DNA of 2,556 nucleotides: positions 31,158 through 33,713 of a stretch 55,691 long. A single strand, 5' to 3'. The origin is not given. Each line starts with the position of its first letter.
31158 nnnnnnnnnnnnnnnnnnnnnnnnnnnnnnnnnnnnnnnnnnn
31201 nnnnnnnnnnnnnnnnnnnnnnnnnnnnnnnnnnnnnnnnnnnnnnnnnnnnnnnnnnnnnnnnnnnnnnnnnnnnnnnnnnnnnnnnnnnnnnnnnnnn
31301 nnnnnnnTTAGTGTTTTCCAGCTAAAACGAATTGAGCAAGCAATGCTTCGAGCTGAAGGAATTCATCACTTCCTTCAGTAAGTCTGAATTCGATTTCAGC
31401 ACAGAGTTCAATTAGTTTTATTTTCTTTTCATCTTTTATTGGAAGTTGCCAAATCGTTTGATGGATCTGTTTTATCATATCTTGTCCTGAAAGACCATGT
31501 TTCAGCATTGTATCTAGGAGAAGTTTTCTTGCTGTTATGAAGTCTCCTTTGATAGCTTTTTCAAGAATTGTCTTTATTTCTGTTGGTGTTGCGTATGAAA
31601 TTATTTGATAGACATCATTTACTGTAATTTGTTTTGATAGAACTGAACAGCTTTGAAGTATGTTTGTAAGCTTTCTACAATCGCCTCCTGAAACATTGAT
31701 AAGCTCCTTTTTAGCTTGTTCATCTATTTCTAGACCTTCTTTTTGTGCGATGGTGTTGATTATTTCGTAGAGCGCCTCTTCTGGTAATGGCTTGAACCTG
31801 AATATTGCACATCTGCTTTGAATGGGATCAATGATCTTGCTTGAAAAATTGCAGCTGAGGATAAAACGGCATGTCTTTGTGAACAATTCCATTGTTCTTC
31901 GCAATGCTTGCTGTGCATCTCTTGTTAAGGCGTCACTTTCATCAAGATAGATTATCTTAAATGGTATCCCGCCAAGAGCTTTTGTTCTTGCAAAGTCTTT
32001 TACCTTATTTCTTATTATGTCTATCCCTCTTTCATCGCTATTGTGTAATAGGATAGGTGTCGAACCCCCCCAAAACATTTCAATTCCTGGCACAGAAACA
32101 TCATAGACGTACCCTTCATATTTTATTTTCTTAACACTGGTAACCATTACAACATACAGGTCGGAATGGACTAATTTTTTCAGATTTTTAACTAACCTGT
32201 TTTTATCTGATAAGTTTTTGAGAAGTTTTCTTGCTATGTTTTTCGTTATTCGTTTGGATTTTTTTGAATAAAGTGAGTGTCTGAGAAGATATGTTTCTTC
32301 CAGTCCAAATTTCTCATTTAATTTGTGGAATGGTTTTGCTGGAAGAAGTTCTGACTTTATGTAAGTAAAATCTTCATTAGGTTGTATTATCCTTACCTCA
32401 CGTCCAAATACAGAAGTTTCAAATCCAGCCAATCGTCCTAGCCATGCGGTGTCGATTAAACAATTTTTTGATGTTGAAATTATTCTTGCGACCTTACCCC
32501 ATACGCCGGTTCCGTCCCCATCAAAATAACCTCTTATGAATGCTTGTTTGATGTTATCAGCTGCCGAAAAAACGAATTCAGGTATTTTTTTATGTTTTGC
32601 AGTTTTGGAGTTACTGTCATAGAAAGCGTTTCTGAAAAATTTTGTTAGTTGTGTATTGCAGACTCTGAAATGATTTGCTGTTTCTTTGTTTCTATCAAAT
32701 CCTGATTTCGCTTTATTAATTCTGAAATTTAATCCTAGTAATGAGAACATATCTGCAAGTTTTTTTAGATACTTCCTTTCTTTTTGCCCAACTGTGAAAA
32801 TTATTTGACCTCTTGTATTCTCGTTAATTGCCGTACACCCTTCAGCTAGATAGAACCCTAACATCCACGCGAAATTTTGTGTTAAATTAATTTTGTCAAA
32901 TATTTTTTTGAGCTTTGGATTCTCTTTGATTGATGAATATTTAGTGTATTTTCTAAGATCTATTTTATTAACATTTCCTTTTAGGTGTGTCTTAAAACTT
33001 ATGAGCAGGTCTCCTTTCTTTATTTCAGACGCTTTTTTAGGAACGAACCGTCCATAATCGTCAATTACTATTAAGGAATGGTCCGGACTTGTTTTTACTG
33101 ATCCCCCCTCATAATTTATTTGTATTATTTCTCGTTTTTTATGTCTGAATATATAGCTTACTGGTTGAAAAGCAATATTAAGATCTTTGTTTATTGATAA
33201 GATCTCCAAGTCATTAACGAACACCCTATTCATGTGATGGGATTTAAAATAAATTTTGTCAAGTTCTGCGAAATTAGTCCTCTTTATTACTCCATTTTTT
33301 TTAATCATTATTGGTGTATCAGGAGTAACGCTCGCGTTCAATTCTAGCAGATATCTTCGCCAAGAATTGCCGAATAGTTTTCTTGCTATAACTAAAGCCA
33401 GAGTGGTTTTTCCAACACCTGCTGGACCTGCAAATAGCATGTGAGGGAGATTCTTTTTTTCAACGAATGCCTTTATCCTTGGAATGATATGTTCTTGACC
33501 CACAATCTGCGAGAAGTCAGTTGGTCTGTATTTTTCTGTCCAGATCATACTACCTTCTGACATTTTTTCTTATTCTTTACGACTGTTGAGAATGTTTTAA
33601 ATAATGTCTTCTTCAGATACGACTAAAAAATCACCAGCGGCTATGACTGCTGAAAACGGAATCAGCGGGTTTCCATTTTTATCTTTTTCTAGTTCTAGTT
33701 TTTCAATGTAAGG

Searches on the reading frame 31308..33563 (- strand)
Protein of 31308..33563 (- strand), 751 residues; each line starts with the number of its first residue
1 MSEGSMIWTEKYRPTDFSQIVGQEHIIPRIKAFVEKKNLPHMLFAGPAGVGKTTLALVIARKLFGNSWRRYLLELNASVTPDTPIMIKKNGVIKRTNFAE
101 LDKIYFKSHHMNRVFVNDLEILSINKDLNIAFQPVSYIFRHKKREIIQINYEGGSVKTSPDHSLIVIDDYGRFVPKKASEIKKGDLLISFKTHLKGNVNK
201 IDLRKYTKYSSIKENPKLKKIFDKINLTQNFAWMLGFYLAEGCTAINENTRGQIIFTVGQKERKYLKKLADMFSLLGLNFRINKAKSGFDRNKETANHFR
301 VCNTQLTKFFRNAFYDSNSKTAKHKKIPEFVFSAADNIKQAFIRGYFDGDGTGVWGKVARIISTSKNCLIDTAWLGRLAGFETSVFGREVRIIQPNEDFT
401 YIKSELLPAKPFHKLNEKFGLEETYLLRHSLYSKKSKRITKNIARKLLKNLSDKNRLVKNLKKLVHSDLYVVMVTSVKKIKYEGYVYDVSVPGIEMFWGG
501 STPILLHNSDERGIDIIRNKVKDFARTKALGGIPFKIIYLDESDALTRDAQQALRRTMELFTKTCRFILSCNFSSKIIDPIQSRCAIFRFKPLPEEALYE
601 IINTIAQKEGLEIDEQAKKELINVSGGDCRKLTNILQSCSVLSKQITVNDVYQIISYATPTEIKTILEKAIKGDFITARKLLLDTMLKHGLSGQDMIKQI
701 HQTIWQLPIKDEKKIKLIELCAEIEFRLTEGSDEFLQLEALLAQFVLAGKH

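Call 11: search_protein_families(library=pfam, max_evalue=0.001, proteins=[window:31308-33563:-])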
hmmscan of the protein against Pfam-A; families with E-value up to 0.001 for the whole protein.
window:31308-33563:- (751 aa): 8 families
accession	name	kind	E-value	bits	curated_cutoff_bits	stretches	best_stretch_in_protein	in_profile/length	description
PF08542.16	Rep_fac_C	-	2.8e-22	79.3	23.6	1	659-744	2-88/88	Replication factor C C-terminal domain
PF14890.11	Intein_splicing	-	1.3e-18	67.7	35.8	1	118-508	20-155/155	Intein splicing domain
PF13177.12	DNA_pol3_delta2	-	4.5e-11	43.4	27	1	441-593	37-160/161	DNA polymerase III, delta subunit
PF00004.35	AAA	-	5.2e-11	43.5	21.2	1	521-592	50-130/131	ATPase family associated with various cellular activities (AAA)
PF25361.1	AAA_lid_RFC1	-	1.3e-08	34.6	34.9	1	600-651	6-57/59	RFC1-like, AAA+ ATPase lid domain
PF14528.11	LAGLIDADG_3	-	4.2e-08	33.8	22.5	0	230-305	3-72/82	LAGLIDADG-like domain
PF05496.18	RuvB_N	-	2.4e-07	31.1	27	1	13-63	2-57/159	Holliday junction DNA helicase RuvB P-loop domain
PF16193.11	AAA_assoc_2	-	0.00065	20.3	34.3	0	608-650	2-50/81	AAA C-terminal domain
